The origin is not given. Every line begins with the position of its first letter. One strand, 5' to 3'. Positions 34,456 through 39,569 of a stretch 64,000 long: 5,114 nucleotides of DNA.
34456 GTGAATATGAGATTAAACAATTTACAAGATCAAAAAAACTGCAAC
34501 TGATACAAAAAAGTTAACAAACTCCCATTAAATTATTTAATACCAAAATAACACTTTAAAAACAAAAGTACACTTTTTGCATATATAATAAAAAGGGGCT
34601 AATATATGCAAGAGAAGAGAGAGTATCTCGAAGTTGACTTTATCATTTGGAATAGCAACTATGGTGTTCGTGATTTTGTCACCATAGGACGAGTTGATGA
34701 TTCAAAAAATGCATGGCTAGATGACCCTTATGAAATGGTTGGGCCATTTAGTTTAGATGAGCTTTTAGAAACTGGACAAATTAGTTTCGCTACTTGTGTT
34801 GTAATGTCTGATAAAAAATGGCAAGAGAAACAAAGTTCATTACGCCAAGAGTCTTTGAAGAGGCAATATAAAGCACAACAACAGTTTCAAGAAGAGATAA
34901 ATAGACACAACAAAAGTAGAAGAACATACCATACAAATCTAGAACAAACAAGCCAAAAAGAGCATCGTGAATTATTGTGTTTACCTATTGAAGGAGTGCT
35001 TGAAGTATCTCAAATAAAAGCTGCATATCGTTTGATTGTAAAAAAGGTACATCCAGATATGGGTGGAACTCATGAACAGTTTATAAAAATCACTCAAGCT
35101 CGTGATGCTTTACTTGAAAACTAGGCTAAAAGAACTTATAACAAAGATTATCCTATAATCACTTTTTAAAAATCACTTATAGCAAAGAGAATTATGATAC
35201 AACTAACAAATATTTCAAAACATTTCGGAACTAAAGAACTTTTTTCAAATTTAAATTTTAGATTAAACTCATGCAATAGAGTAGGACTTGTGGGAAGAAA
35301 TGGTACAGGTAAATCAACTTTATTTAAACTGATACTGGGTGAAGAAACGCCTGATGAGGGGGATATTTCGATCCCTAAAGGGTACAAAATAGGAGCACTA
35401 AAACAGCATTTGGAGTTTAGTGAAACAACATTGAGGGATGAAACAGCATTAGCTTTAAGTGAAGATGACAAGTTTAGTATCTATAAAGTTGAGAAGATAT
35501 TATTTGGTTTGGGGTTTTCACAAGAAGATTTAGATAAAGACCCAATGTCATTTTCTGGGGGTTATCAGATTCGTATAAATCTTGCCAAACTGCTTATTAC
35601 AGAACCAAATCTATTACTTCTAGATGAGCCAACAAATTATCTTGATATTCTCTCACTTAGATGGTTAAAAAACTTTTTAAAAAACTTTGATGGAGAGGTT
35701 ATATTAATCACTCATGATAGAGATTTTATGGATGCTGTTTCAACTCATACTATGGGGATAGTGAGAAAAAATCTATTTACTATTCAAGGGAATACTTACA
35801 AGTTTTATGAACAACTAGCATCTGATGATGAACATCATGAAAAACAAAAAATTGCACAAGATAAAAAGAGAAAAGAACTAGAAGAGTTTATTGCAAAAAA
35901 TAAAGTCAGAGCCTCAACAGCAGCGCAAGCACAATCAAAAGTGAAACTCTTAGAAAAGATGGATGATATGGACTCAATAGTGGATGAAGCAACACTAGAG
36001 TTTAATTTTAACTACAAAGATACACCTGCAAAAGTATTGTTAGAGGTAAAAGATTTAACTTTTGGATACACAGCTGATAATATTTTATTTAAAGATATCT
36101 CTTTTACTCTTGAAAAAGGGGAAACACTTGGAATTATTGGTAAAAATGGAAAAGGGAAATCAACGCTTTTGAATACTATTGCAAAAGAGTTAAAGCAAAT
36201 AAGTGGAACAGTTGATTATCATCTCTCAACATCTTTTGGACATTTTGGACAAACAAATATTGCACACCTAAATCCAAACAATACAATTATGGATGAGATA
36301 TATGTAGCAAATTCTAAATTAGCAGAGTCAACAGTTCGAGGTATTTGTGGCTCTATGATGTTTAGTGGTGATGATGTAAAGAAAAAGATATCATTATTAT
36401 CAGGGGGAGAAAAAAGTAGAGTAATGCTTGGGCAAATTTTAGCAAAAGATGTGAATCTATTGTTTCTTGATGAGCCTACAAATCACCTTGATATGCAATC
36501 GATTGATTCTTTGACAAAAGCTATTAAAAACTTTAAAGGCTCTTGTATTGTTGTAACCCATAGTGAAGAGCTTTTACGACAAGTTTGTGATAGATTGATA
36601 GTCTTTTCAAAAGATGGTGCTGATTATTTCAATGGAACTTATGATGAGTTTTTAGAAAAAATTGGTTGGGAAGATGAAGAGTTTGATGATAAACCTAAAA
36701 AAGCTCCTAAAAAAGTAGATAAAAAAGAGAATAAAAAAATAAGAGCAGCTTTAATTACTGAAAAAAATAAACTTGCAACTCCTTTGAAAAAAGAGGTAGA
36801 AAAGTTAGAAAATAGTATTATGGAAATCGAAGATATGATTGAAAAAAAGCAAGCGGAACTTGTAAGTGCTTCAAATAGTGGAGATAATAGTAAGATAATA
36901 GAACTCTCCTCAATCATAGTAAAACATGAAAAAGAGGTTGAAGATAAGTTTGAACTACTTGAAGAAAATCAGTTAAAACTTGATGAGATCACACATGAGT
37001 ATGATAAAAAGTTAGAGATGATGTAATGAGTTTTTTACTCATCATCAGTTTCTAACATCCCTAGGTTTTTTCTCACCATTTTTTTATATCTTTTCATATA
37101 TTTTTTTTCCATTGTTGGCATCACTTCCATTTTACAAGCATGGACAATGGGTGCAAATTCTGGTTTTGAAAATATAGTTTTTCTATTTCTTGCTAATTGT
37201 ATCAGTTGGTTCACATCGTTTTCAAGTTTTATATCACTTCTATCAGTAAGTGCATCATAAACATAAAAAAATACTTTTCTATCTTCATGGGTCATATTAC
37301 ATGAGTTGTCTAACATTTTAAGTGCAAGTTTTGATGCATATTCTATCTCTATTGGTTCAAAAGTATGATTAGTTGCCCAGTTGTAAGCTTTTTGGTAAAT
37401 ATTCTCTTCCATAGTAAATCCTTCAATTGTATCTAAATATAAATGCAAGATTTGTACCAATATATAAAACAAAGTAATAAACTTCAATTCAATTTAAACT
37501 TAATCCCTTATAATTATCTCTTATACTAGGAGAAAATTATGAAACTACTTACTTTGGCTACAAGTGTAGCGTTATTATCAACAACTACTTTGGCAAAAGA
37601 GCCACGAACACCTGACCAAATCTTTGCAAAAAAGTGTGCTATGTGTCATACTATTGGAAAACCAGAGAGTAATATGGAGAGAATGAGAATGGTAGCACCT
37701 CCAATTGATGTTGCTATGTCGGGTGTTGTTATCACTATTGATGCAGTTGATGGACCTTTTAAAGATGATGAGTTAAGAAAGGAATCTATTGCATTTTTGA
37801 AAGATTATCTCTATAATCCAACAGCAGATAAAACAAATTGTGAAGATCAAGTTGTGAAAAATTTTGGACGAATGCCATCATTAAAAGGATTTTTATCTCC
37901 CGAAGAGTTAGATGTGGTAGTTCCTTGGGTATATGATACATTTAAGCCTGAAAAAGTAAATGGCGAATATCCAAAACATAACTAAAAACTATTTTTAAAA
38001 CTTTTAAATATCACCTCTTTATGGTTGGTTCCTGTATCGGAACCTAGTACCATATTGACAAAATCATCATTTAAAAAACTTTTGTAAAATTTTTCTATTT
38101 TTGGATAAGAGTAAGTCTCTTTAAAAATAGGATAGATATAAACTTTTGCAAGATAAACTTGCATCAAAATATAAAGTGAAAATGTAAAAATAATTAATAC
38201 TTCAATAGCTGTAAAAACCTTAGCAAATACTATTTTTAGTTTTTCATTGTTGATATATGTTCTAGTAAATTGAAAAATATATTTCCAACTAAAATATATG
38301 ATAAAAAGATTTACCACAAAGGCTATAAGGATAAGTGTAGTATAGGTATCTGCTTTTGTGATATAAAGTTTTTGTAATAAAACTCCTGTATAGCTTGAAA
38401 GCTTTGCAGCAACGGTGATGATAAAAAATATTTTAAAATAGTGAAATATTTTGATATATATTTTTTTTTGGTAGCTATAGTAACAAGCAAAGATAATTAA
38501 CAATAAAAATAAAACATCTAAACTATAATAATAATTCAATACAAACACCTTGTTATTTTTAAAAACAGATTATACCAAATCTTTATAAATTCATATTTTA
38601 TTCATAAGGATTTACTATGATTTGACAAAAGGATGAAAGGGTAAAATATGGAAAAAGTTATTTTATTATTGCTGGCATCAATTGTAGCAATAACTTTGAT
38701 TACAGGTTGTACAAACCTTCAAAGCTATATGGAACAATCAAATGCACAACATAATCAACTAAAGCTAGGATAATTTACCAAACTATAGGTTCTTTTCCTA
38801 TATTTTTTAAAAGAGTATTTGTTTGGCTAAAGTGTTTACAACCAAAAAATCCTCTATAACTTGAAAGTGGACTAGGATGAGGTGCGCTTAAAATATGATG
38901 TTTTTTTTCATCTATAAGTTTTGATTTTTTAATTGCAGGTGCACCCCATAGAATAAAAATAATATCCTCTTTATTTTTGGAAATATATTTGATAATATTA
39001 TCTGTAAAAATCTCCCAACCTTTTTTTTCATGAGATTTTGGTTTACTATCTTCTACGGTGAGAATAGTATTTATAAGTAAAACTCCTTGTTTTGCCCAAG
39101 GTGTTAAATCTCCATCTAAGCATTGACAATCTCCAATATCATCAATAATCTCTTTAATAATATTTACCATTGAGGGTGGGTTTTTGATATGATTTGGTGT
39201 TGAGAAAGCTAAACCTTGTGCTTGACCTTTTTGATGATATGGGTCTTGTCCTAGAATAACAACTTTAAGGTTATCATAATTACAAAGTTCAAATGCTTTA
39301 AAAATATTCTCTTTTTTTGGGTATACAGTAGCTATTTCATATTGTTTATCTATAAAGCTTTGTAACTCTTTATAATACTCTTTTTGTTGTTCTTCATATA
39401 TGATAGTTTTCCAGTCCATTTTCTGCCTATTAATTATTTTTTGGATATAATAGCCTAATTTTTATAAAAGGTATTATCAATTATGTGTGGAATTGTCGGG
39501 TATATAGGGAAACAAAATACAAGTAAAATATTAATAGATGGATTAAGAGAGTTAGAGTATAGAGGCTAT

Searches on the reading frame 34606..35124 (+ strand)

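Call 58: search_protein_families(library=pfam, proteins=[window:34606-35124:+], max_evalue=0.01)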
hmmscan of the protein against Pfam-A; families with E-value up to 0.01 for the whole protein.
window:34606-35124:+ (172 aa): 1 family
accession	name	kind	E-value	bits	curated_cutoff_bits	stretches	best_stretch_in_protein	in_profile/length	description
PF00226.36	DnaJ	-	6.2e-06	26.7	27.8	1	134-169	14-53/63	DnaJ domain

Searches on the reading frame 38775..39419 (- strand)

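Call 58: search_protein_families(library=pfam, proteins=[window:38775-39419:-], max_evalue=0.01)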
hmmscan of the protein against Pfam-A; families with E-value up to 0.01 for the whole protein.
window:38775-39419:- (214 aa): 1 family
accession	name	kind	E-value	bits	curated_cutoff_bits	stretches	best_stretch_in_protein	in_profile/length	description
PF03167.25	UDG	-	6.2e-20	72.2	24.3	1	45-204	3-140/141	Uracil DNA glycosylase superfamily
